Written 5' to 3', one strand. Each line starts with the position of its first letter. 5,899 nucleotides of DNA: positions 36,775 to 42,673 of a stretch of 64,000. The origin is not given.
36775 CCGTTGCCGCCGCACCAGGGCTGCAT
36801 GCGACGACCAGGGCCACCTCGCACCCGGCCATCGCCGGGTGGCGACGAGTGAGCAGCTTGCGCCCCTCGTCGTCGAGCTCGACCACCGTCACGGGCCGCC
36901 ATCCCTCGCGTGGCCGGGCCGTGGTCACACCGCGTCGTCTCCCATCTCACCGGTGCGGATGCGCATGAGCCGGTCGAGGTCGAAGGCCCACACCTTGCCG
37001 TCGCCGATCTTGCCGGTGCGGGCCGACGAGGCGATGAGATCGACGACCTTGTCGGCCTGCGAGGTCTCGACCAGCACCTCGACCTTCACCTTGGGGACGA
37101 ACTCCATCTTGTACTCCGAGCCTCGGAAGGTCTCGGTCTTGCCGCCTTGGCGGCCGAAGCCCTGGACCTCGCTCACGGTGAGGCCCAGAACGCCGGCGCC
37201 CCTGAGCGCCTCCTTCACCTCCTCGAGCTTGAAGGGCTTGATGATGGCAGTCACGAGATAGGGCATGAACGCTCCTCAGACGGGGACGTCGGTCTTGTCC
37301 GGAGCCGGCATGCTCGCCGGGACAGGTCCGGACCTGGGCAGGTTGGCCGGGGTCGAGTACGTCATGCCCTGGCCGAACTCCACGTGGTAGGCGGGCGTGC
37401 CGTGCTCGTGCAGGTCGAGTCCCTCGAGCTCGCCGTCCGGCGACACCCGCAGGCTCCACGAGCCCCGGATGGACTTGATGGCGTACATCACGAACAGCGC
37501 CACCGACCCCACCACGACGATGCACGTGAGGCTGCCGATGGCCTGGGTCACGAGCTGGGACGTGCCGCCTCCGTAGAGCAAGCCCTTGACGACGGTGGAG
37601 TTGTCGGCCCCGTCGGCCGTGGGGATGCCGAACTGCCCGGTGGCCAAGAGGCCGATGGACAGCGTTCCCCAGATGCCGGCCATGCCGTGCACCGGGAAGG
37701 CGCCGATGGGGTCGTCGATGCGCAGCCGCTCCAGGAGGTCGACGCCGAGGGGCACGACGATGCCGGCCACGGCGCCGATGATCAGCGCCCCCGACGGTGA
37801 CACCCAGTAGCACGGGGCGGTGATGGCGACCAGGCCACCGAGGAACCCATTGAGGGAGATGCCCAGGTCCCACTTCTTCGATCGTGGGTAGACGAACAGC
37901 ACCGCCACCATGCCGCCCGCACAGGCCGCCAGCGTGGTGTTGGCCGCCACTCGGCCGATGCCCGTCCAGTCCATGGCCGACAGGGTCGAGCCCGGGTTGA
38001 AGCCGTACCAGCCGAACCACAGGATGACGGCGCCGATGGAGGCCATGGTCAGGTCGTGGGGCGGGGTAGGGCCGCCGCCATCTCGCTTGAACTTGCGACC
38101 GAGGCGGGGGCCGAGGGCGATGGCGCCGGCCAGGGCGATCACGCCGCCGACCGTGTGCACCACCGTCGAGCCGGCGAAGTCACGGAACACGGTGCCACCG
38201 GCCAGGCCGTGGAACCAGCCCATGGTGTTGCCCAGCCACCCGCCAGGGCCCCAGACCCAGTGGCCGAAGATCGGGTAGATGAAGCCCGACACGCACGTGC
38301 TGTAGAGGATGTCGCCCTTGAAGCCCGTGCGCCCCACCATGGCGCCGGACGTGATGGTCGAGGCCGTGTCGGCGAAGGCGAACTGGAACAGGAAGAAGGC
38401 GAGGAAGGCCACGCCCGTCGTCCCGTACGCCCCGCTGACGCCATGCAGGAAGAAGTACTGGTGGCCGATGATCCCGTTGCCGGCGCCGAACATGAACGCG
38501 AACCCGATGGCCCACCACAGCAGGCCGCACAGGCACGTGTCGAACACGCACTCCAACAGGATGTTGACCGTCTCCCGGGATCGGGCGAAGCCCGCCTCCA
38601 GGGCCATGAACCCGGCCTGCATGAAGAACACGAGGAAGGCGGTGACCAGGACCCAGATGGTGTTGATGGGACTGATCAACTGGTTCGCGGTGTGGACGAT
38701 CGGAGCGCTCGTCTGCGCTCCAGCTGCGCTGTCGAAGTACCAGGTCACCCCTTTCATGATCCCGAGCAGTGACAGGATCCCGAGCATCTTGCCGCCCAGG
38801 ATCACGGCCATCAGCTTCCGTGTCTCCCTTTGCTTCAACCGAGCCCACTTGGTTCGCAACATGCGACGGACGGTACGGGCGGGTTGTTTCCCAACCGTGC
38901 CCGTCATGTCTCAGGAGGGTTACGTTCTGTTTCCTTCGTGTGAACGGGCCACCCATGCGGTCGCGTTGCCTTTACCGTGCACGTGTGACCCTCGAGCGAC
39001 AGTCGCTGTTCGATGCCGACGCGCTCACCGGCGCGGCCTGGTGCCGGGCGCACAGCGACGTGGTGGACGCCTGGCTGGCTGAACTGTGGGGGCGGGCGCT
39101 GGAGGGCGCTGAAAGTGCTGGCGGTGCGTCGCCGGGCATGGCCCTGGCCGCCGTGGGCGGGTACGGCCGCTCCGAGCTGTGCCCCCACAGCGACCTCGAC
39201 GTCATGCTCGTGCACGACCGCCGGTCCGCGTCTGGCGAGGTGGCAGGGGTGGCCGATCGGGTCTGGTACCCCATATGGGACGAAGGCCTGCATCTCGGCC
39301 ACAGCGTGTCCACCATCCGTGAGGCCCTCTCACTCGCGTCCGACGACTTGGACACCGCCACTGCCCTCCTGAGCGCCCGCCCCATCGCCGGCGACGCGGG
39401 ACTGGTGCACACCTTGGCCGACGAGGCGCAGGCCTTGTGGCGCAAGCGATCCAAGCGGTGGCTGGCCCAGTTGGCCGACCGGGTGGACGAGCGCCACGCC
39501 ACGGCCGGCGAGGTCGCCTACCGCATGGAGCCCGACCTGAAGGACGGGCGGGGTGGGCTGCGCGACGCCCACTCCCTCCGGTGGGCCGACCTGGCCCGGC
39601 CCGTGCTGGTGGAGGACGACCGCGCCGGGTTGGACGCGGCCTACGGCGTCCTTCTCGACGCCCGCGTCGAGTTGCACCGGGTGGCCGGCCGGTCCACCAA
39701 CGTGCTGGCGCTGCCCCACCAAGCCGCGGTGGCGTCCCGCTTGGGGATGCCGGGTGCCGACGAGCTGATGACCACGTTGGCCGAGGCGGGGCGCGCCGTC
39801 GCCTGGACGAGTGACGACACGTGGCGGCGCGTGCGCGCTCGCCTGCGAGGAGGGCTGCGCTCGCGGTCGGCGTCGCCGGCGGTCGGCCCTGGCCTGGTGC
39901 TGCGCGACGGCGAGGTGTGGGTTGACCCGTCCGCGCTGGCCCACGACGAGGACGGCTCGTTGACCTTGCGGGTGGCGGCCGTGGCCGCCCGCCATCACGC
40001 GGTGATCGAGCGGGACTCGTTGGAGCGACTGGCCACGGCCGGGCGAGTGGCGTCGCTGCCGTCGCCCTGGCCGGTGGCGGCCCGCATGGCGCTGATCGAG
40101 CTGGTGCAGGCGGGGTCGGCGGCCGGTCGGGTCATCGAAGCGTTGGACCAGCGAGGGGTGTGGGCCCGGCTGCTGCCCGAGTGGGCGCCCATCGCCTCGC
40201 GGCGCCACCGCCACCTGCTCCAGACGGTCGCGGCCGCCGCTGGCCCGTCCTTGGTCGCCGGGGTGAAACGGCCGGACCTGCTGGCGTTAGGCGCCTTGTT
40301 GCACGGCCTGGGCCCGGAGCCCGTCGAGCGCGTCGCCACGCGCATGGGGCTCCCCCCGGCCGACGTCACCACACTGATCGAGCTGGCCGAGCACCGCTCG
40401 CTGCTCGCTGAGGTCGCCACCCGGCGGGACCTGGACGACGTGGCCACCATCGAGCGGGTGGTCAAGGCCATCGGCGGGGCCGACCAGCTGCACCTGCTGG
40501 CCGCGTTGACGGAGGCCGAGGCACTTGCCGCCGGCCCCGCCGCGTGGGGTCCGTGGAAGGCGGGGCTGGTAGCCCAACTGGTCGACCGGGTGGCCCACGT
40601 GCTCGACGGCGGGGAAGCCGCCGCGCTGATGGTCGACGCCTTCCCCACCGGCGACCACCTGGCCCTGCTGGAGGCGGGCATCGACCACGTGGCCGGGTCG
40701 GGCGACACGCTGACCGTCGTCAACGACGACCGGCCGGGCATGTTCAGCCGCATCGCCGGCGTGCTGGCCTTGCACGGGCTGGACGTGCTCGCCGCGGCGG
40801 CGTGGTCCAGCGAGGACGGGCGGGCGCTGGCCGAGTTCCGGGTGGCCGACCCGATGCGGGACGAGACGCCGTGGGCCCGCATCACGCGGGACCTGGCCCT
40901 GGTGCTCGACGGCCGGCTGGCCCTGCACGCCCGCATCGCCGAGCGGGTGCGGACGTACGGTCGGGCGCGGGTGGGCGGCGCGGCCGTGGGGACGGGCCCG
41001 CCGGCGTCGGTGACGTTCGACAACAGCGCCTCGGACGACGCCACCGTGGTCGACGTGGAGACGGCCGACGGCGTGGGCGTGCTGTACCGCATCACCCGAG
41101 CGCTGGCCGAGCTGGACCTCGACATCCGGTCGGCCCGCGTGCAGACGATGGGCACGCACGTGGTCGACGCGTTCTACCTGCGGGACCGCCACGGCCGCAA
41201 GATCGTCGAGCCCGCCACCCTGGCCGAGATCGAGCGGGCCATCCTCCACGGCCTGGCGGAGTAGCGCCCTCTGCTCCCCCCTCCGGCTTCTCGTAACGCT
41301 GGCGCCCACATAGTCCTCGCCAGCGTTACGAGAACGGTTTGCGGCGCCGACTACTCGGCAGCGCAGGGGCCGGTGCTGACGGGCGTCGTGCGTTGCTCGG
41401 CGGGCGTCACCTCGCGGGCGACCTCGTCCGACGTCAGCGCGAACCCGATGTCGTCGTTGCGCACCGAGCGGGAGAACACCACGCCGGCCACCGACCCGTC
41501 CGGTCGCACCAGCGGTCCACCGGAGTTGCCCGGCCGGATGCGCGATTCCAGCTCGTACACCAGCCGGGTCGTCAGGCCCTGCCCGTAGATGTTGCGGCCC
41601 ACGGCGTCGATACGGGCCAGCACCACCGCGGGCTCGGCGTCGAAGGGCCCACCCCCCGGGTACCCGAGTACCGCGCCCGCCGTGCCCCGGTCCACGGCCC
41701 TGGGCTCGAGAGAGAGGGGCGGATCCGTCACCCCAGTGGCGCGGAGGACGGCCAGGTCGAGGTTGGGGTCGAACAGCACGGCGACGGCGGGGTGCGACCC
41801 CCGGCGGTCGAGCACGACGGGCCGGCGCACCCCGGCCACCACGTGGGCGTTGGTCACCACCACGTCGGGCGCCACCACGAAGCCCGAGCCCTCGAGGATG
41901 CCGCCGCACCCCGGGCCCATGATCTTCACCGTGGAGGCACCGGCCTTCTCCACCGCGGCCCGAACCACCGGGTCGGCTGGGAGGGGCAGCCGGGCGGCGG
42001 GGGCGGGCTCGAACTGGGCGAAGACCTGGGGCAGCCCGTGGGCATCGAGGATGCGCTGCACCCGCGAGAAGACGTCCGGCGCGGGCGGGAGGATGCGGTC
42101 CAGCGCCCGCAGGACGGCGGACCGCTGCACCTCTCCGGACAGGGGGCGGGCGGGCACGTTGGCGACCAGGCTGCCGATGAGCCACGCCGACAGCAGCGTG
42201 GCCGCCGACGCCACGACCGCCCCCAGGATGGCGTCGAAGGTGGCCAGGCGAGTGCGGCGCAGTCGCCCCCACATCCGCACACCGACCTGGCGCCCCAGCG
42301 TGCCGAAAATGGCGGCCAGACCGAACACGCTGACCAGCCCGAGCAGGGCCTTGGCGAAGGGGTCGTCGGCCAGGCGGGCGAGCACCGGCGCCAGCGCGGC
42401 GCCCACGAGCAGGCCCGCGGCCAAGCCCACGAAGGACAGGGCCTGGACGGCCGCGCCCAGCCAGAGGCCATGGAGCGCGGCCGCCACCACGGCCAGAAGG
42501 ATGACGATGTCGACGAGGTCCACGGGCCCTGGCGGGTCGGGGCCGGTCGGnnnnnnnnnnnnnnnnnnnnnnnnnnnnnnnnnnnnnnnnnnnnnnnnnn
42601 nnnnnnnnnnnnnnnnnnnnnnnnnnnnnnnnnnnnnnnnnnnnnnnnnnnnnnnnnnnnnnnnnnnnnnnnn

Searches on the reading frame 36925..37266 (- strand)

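Call 66: search_protein_families(library=pfam, proteins=[window:36925-37266:-], max_evalue=0.0001)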
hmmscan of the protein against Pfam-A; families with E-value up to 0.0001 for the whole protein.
window:36925-37266:- (113 aa): 1 family
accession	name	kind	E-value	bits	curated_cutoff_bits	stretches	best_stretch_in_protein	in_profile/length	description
PF00543.27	P-II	-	1.7e-27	96.2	25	1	4-107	3-102/102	Nitrogen regulatory protein P-II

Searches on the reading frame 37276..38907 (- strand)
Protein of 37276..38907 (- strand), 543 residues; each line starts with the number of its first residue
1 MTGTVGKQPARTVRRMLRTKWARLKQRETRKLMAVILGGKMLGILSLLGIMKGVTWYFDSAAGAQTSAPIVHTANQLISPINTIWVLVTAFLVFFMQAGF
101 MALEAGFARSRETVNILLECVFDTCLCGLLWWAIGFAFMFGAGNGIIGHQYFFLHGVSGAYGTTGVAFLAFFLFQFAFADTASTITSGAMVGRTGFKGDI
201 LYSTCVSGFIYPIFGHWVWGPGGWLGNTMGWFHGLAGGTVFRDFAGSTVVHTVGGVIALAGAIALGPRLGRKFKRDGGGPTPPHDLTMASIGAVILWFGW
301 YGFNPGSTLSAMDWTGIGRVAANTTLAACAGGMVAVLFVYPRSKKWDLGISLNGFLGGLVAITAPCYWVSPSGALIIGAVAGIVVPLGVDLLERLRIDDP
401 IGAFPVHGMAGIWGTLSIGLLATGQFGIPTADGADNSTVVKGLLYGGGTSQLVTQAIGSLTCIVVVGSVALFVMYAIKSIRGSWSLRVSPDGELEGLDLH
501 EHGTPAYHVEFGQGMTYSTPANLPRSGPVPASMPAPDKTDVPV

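Call 36: search_protein_families(library=pfam, proteins=[window:37276-38907:-], max_evalue=0.00001)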
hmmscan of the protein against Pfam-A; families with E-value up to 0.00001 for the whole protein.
window:37276-38907:- (543 aa): 1 family
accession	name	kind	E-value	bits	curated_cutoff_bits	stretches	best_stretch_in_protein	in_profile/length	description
PF00909.26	Ammonium_transp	-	7.5e-115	384.3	23.2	1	85-507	2-399/399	Ammonium Transporter Family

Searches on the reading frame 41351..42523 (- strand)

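Call 36: search_protein_families(library=pfam, proteins=[window:41351-42523:-], max_evalue=0.00001)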
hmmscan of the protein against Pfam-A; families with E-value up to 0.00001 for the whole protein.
window:41351-42523:- (390 aa): 3 families
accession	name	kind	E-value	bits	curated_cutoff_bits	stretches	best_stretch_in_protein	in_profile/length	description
PF13365.12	Trypsin_2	-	3.6e-20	73.6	27.6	1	212-348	1-144/144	Trypsin-like peptidase domain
PF02674.22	Colicin_V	-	1.4e-13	51.5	29.3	1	4-144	1-142/144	Colicin V production protein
PF00089.32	Trypsin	-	5.7e-08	33.3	20.6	1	213-361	28-209/220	Trypsin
